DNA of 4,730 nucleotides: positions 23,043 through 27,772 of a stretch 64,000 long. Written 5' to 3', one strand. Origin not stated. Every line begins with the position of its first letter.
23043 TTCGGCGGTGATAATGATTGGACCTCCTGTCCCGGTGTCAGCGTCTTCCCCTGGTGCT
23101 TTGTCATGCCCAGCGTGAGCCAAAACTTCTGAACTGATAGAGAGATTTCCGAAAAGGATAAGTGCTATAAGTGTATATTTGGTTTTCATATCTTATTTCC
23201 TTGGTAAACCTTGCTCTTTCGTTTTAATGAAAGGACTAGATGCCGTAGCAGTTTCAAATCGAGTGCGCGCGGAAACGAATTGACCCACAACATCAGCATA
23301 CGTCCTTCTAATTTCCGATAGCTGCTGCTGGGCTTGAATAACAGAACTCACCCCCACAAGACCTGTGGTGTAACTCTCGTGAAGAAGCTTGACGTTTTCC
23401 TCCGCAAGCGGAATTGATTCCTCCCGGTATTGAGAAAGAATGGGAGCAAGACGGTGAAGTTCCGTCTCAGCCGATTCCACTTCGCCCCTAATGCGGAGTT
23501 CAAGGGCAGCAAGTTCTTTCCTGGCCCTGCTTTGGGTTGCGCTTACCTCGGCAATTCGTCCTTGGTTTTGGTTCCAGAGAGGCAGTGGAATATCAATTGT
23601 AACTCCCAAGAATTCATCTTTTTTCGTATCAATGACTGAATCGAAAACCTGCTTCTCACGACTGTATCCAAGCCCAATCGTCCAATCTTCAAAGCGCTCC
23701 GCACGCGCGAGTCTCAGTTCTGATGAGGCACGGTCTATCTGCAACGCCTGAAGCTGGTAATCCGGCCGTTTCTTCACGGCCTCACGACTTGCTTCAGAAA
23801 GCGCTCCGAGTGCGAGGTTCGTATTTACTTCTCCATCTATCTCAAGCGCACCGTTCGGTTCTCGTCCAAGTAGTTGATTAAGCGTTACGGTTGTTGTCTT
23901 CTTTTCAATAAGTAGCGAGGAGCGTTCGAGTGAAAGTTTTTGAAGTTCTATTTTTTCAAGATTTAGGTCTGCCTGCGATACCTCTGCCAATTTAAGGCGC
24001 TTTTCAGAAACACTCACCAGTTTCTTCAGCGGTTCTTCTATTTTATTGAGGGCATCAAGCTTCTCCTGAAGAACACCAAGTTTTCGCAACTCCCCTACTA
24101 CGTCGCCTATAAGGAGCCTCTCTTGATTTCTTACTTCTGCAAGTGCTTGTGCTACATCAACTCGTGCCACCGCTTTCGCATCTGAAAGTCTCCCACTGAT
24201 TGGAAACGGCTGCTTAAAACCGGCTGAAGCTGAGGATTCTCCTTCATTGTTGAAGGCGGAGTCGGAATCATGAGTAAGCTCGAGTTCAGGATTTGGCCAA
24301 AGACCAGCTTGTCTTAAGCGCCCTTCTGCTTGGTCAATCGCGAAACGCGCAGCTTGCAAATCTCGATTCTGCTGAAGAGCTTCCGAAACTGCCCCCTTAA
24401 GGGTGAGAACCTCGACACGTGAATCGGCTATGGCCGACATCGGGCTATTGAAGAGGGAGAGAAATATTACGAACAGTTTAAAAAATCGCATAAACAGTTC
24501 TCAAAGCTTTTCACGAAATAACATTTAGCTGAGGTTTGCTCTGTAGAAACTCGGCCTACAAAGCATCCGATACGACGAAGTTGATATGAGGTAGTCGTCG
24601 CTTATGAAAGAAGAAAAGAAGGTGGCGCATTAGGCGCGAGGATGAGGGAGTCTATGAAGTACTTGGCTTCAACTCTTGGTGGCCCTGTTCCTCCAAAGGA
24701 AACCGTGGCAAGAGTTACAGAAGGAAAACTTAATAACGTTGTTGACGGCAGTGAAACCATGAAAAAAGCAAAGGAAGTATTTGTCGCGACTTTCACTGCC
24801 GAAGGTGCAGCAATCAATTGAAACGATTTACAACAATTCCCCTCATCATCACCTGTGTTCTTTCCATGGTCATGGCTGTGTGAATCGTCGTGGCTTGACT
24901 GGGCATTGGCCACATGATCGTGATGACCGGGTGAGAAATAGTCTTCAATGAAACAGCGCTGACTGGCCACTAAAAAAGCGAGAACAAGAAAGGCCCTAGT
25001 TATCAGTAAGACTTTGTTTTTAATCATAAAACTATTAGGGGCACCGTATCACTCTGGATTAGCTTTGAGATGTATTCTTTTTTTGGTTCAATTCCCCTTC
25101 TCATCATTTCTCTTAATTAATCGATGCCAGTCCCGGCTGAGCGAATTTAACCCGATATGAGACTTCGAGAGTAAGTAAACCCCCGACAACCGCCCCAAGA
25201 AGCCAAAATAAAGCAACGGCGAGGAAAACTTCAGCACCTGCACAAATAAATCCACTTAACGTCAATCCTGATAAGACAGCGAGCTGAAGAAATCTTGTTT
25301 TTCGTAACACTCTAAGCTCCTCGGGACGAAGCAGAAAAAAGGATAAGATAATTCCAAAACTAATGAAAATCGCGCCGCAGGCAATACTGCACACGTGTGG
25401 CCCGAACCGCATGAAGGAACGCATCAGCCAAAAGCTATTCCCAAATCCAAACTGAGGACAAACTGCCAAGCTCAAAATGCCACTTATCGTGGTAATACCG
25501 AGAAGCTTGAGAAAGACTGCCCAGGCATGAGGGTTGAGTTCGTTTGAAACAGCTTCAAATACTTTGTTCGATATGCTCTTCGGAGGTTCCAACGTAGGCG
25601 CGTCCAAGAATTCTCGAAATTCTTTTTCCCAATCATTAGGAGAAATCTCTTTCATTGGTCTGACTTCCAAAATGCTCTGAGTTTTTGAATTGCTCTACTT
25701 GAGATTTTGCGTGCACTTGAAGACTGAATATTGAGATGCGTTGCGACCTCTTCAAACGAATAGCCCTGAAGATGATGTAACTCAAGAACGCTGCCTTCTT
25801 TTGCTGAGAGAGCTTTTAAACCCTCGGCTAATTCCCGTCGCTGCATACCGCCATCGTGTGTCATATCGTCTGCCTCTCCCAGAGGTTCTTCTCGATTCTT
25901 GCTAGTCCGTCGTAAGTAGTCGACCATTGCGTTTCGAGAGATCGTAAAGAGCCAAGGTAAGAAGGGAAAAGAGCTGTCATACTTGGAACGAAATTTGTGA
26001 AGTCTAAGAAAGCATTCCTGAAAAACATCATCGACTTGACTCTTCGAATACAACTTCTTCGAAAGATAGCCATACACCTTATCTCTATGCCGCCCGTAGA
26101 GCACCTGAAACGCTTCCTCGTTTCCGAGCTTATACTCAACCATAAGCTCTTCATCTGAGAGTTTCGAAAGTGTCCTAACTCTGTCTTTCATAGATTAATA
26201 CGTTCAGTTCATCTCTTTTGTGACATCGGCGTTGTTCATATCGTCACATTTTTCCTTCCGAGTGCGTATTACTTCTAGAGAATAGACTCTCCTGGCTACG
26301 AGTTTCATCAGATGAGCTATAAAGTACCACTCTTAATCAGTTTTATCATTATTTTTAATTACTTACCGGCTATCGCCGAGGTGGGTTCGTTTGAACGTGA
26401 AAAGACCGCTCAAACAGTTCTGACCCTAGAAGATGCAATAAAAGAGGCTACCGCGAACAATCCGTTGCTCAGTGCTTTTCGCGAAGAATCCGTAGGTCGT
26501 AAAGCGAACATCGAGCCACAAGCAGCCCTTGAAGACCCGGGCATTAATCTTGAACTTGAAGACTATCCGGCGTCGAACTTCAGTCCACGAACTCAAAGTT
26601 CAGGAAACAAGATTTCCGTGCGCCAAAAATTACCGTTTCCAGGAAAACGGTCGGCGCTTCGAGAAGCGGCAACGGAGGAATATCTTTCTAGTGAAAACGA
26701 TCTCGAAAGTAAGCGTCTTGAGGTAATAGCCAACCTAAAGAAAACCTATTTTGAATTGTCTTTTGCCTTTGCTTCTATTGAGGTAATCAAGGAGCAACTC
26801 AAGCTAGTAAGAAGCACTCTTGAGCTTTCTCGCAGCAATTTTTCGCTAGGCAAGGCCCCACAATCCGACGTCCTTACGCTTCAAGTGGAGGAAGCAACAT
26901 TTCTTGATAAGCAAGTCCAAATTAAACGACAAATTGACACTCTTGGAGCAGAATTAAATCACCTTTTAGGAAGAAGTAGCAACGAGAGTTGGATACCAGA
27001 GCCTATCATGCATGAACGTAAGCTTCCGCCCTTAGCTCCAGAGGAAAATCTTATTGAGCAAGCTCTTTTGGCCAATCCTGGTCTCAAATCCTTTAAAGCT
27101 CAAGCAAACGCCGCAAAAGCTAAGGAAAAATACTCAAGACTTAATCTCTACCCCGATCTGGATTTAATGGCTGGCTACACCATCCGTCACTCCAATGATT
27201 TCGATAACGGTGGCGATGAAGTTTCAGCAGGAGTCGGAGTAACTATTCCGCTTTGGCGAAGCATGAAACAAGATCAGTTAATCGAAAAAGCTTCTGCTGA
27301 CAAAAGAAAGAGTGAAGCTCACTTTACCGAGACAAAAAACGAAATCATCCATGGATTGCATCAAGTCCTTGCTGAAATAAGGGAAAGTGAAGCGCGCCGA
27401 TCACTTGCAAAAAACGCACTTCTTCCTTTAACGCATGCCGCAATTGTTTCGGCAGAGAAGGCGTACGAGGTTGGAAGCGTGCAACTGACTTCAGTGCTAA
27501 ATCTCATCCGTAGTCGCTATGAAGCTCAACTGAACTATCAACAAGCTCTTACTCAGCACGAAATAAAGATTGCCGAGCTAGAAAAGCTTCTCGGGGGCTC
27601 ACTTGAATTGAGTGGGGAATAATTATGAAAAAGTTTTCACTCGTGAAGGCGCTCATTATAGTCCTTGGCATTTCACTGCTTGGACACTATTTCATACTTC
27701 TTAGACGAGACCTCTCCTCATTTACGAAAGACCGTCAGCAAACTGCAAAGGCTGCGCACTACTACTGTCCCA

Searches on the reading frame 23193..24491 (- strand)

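Call 80: search_protein_families(library=pfam, proteins=[window:23193-24491:-], max_evalue=0.00001)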
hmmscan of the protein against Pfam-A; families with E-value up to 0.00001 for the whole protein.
window:23193-24491:- (432 aa): 1 family
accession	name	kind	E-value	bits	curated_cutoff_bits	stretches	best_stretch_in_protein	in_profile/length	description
PF02321.23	OEP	-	4e-39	134.8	22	2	231-416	1-186/187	Outer membrane efflux protein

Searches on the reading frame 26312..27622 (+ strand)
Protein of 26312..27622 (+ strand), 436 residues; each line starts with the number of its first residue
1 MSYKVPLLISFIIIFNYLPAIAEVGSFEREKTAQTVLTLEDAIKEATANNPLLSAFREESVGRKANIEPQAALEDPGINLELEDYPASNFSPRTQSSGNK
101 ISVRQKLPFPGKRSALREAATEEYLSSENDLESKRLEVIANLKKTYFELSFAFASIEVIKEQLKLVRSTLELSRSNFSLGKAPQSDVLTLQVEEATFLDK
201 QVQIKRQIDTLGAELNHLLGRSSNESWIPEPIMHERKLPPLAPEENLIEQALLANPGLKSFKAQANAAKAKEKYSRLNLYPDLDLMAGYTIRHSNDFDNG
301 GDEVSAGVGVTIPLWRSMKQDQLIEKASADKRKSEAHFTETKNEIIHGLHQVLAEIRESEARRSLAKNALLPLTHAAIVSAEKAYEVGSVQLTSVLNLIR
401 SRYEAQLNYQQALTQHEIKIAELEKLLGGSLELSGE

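Call 80: search_protein_families(library=pfam, proteins=[window:26312-27622:+], max_evalue=0.00001)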
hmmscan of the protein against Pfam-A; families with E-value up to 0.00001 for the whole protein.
window:26312-27622:+ (436 aa): 1 family
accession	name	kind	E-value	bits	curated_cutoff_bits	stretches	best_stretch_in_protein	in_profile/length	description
PF02321.23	OEP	-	4.7e-49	167.2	22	2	245-428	2-187/187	Outer membrane efflux protein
